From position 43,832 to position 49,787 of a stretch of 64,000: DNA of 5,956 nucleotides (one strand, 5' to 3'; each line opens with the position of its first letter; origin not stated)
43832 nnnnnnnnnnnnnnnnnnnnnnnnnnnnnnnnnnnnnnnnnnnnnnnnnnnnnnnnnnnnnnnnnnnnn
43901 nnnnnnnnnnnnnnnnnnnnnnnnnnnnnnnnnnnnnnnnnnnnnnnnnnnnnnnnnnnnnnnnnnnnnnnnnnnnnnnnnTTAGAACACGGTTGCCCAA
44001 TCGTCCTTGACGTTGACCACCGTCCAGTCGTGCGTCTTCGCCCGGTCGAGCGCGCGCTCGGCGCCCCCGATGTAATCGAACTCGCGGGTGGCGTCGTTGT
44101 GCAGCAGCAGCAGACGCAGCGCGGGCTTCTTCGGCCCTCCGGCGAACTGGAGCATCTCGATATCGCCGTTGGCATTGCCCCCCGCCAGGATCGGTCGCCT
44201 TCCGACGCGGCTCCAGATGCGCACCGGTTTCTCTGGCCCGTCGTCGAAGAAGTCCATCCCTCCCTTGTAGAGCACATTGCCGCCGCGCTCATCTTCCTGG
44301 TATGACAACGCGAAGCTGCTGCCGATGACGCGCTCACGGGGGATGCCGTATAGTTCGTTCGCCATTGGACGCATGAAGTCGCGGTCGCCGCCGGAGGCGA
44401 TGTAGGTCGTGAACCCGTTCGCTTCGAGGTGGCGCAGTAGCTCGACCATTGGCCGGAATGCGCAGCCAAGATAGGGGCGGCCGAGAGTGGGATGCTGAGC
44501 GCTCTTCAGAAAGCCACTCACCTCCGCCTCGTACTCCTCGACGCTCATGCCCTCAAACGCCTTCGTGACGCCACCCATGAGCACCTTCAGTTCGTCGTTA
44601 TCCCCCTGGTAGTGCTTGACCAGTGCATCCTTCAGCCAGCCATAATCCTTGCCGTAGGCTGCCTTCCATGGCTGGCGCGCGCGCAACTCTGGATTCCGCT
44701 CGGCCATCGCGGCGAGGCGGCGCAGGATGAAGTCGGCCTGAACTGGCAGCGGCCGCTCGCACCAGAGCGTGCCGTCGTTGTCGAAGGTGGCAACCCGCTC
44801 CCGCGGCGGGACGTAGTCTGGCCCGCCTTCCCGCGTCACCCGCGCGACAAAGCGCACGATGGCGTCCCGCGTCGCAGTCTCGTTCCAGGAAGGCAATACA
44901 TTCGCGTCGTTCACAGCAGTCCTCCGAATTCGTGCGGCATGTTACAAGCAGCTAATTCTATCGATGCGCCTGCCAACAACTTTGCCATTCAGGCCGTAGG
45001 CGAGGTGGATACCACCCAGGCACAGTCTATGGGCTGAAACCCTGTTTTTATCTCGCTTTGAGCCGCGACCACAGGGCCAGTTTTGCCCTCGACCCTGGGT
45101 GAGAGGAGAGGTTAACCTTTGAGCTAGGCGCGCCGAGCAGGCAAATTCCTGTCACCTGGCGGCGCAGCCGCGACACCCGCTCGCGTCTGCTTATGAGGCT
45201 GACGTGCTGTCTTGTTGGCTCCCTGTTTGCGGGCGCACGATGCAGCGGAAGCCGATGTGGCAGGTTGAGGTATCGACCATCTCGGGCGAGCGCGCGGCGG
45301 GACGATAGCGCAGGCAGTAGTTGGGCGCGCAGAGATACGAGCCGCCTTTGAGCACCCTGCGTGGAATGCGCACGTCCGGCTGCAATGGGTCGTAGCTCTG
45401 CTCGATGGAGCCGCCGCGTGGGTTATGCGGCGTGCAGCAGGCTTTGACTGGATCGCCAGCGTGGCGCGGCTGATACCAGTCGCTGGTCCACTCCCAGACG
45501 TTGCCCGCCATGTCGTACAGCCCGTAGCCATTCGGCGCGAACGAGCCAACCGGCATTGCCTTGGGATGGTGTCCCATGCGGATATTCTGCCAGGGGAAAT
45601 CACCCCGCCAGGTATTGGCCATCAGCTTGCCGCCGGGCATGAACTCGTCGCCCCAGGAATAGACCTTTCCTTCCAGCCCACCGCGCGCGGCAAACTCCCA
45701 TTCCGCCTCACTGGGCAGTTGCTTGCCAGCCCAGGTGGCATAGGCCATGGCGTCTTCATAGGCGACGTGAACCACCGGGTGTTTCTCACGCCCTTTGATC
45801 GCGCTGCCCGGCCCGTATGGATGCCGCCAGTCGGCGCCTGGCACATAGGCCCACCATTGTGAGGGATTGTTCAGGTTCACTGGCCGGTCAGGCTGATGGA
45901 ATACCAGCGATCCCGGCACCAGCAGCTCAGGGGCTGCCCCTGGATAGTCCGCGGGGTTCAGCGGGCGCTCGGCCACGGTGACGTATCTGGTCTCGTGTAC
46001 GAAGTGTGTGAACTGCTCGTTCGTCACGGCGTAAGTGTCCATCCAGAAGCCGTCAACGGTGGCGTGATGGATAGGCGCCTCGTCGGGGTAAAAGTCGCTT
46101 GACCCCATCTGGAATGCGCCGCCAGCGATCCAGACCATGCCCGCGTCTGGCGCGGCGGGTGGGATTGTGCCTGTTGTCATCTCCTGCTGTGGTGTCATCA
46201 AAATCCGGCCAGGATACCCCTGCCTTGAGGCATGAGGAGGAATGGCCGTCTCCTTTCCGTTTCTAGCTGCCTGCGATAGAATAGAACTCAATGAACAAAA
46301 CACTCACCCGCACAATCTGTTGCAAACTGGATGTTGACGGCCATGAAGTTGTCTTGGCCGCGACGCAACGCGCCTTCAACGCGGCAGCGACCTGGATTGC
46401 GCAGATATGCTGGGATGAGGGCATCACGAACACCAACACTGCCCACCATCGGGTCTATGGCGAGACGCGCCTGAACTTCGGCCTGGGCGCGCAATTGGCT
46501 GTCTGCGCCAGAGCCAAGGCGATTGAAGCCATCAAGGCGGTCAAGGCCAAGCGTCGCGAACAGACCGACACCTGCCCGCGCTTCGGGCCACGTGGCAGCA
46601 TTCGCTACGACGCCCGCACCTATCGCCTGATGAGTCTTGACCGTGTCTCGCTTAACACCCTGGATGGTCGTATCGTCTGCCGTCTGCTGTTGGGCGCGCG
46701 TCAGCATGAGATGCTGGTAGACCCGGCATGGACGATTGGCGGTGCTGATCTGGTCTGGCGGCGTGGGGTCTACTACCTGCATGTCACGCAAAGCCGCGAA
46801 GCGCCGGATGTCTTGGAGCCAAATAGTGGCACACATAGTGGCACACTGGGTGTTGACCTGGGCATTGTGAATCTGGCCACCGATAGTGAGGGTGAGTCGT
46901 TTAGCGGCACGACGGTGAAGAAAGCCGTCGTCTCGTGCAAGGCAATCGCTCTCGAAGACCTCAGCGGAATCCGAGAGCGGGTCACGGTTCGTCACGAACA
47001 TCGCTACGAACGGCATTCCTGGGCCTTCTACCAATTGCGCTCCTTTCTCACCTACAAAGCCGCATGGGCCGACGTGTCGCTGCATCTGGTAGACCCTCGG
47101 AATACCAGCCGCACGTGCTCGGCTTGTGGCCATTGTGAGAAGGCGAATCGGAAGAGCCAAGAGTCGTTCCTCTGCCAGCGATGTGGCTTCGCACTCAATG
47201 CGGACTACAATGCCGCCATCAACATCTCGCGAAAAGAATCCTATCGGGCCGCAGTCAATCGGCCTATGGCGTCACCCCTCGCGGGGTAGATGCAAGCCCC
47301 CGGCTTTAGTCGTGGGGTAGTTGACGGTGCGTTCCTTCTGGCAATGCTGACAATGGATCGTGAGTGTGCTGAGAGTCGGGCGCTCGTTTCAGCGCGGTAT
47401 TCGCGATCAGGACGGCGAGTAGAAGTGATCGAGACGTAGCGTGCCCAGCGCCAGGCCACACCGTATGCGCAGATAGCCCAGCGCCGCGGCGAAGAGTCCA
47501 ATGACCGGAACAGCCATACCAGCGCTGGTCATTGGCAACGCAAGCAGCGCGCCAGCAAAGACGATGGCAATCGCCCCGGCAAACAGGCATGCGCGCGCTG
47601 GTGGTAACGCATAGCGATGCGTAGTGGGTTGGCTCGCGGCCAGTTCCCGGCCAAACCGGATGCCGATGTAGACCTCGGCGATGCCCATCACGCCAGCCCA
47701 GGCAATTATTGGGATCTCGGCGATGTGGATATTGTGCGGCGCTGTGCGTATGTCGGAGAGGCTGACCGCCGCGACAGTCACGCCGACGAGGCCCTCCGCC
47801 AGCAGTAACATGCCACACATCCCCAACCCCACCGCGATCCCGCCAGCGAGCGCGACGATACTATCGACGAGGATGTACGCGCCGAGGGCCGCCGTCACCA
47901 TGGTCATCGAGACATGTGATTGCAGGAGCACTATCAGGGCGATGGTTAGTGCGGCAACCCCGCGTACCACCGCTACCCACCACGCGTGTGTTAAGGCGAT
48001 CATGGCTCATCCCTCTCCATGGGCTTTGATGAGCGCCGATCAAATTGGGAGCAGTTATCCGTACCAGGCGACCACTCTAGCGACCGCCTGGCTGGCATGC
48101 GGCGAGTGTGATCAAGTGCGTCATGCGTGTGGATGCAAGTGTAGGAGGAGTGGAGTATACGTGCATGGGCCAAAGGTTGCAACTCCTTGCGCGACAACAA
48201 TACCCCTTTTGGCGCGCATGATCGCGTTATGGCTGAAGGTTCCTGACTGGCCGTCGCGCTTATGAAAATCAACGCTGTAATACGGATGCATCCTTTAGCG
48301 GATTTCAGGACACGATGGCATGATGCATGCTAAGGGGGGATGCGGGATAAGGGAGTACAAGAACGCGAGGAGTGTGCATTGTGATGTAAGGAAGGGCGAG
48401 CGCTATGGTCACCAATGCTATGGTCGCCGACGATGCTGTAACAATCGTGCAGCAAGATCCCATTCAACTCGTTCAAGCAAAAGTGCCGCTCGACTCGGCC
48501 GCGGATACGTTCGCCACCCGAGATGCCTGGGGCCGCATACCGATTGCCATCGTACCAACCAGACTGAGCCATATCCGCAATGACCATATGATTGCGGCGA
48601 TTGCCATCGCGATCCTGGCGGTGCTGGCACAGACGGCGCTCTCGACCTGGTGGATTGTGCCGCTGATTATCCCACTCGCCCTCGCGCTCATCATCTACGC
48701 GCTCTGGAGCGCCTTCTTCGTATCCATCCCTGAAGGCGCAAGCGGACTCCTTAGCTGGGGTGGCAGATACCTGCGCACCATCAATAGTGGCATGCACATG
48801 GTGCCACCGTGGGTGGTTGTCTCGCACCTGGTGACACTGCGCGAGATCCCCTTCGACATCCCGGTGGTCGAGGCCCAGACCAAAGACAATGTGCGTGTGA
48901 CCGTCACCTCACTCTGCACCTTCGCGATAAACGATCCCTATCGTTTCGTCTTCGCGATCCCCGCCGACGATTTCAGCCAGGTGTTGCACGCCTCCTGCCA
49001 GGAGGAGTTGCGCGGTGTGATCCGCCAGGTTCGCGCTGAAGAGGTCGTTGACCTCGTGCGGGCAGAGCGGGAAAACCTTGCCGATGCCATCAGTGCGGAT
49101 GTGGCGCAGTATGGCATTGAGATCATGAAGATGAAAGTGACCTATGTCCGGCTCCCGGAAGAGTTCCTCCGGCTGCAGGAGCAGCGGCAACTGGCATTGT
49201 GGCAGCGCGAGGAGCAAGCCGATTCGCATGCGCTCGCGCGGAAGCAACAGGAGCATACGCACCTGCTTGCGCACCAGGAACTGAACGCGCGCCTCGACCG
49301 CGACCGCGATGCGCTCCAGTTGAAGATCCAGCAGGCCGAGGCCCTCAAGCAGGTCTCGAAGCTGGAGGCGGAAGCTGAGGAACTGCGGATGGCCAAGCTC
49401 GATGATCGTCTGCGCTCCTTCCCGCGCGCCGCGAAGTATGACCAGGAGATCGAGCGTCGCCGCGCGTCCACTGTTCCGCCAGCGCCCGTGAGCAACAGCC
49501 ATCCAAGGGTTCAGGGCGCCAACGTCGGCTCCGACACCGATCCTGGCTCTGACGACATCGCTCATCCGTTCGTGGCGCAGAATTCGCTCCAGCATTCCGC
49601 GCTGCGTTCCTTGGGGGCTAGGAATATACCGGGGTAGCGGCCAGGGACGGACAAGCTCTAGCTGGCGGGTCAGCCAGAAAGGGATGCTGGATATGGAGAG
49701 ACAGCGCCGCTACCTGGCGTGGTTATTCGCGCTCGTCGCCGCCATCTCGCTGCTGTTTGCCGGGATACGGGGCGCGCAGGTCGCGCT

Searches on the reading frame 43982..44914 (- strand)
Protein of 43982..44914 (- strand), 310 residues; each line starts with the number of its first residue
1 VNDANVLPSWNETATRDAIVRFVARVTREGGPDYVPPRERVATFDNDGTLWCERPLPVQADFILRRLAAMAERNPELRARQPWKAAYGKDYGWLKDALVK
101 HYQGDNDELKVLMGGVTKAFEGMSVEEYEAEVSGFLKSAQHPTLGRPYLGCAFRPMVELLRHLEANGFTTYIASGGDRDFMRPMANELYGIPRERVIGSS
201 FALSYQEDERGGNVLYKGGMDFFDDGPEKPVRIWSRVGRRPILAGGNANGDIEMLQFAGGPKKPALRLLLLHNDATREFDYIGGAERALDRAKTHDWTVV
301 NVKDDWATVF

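Call 26: search_protein_families(library=pfam, proteins=[window:43982-44914:-], max_evalue=0.00001)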
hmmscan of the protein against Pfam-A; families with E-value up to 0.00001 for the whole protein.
window:43982-44914:- (310 aa): 2 families
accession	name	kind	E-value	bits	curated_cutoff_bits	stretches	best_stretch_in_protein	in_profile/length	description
PF12710.13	HAD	-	5.2e-09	37.2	27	1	42-255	1-188/189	haloacid dehalogenase-like hydrolase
PF00702.32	Hydrolase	-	2.9e-06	28.3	26.4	1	40-190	2-136/191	haloacid dehalogenase-like hydrolase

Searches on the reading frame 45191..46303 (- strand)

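Call 42: search_protein_families(library=pfam, proteins=[window:45191-46303:-], max_evalue=0.001)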
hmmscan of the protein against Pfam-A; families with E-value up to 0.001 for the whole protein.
window:45191-46303:- (370 aa): 1 family
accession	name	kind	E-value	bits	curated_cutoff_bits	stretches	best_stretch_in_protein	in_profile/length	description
PF03781.23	FGE-sulfatase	-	3.1e-83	279.8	23.3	1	54-355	3-254/255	Sulfatase-modifying factor enzyme 1-like domain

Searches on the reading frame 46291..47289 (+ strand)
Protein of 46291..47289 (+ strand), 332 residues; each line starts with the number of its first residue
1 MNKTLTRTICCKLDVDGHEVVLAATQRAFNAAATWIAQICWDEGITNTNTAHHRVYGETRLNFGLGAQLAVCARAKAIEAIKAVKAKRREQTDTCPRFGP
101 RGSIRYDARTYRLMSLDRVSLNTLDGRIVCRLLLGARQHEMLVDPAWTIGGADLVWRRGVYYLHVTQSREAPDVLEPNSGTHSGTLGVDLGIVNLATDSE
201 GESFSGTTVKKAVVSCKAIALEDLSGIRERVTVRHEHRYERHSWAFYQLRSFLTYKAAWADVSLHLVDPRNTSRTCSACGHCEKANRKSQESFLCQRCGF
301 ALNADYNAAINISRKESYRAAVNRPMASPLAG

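Call 42: search_protein_families(library=pfam, proteins=[window:46291-47289:+], max_evalue=0.001)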
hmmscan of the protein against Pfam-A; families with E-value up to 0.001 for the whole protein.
window:46291-47289:+ (332 aa): 1 family
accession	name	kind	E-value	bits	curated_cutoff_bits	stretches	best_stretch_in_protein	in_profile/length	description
PF07282.18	Cas12f1-like_TNB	-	3e-24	85.4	26.3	1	246-312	1-60/60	Cas12f1-like, TNB domain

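Call 49: find_homologous_proteins(query=window:46291-47289:+, max_evalue=1e-30)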
Query window:46291-47289:+ (332 aa): 5229 proteins with E <= 1e-30 among 8000 candidates; the best 120 are listed.
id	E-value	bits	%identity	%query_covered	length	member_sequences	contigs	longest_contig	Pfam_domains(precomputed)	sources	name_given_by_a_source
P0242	5.8e-224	760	100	100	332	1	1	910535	PF07282.19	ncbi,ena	-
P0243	2.6e-190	650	78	99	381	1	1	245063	PF01385.26,PF07282.19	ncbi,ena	-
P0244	1.3e-188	644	77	100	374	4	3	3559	PF01385.26,PF07282.19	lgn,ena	-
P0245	1.4e-188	644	77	100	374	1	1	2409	PF01385.26,PF07282.19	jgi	-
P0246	2.0e-188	643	77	100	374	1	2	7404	PF01385.26,PF07282.19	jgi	jgi:putative transposase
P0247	2.5e-188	643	77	100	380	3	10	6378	PF01385.26,PF07282.19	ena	-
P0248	1.5e-186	637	76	100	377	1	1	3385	PF01385.26,PF07282.19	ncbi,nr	ncbi:MAG TPA: transposase [Ktedonobacterales bacterium]|nr:transposase [Ktedonobacterales bacterium]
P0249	3.5e-186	636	76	100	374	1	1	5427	PF01385.26,PF07282.19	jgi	jgi:IS605 OrfB family transposase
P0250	6.3e-186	635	75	100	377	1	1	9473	PF01385.26,PF07282.19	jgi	jgi:putative transposase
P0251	2.2e-185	633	76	99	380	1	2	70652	PF01385.26,PF07282.19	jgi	jgi:putative transposase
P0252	2.5e-185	633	75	100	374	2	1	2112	PF01385.26,PF07282.19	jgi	jgi:putative transposase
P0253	8.7e-183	625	74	100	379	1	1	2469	PF01385.26,PF07282.19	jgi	jgi:IS605 OrfB family transposase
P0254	1.6e-182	624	74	100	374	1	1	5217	PF01385.26,PF07282.19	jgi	jgi:putative transposase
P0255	2.0e-182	624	75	100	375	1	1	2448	PF01385.26,PF07282.19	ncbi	-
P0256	2.5e-182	623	74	100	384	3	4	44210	PF01385.26,PF07282.19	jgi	jgi:IS605 OrfB family transposase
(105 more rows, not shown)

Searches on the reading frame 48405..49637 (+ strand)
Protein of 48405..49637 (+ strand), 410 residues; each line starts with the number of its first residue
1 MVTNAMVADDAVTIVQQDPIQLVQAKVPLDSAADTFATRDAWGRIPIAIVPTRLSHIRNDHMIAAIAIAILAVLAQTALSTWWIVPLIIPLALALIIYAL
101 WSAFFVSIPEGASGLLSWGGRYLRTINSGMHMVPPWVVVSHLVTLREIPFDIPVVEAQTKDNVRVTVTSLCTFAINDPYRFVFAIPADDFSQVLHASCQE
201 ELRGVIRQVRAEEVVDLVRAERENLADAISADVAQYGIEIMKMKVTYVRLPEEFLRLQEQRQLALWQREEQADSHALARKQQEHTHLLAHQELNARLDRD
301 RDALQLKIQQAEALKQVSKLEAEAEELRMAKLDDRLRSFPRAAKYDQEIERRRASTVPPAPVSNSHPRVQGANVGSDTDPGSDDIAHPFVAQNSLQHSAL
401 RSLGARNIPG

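Call 26: search_protein_families(library=pfam, proteins=[window:48405-49637:+], max_evalue=0.00001)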
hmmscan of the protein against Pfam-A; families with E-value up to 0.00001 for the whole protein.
window:48405-49637:+ (410 aa): 1 family
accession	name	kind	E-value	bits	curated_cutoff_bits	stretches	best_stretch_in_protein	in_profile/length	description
PF01145.31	Band_7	-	5.8e-25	88.8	23.6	1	107-272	2-169/176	SPFH domain / Band 7 family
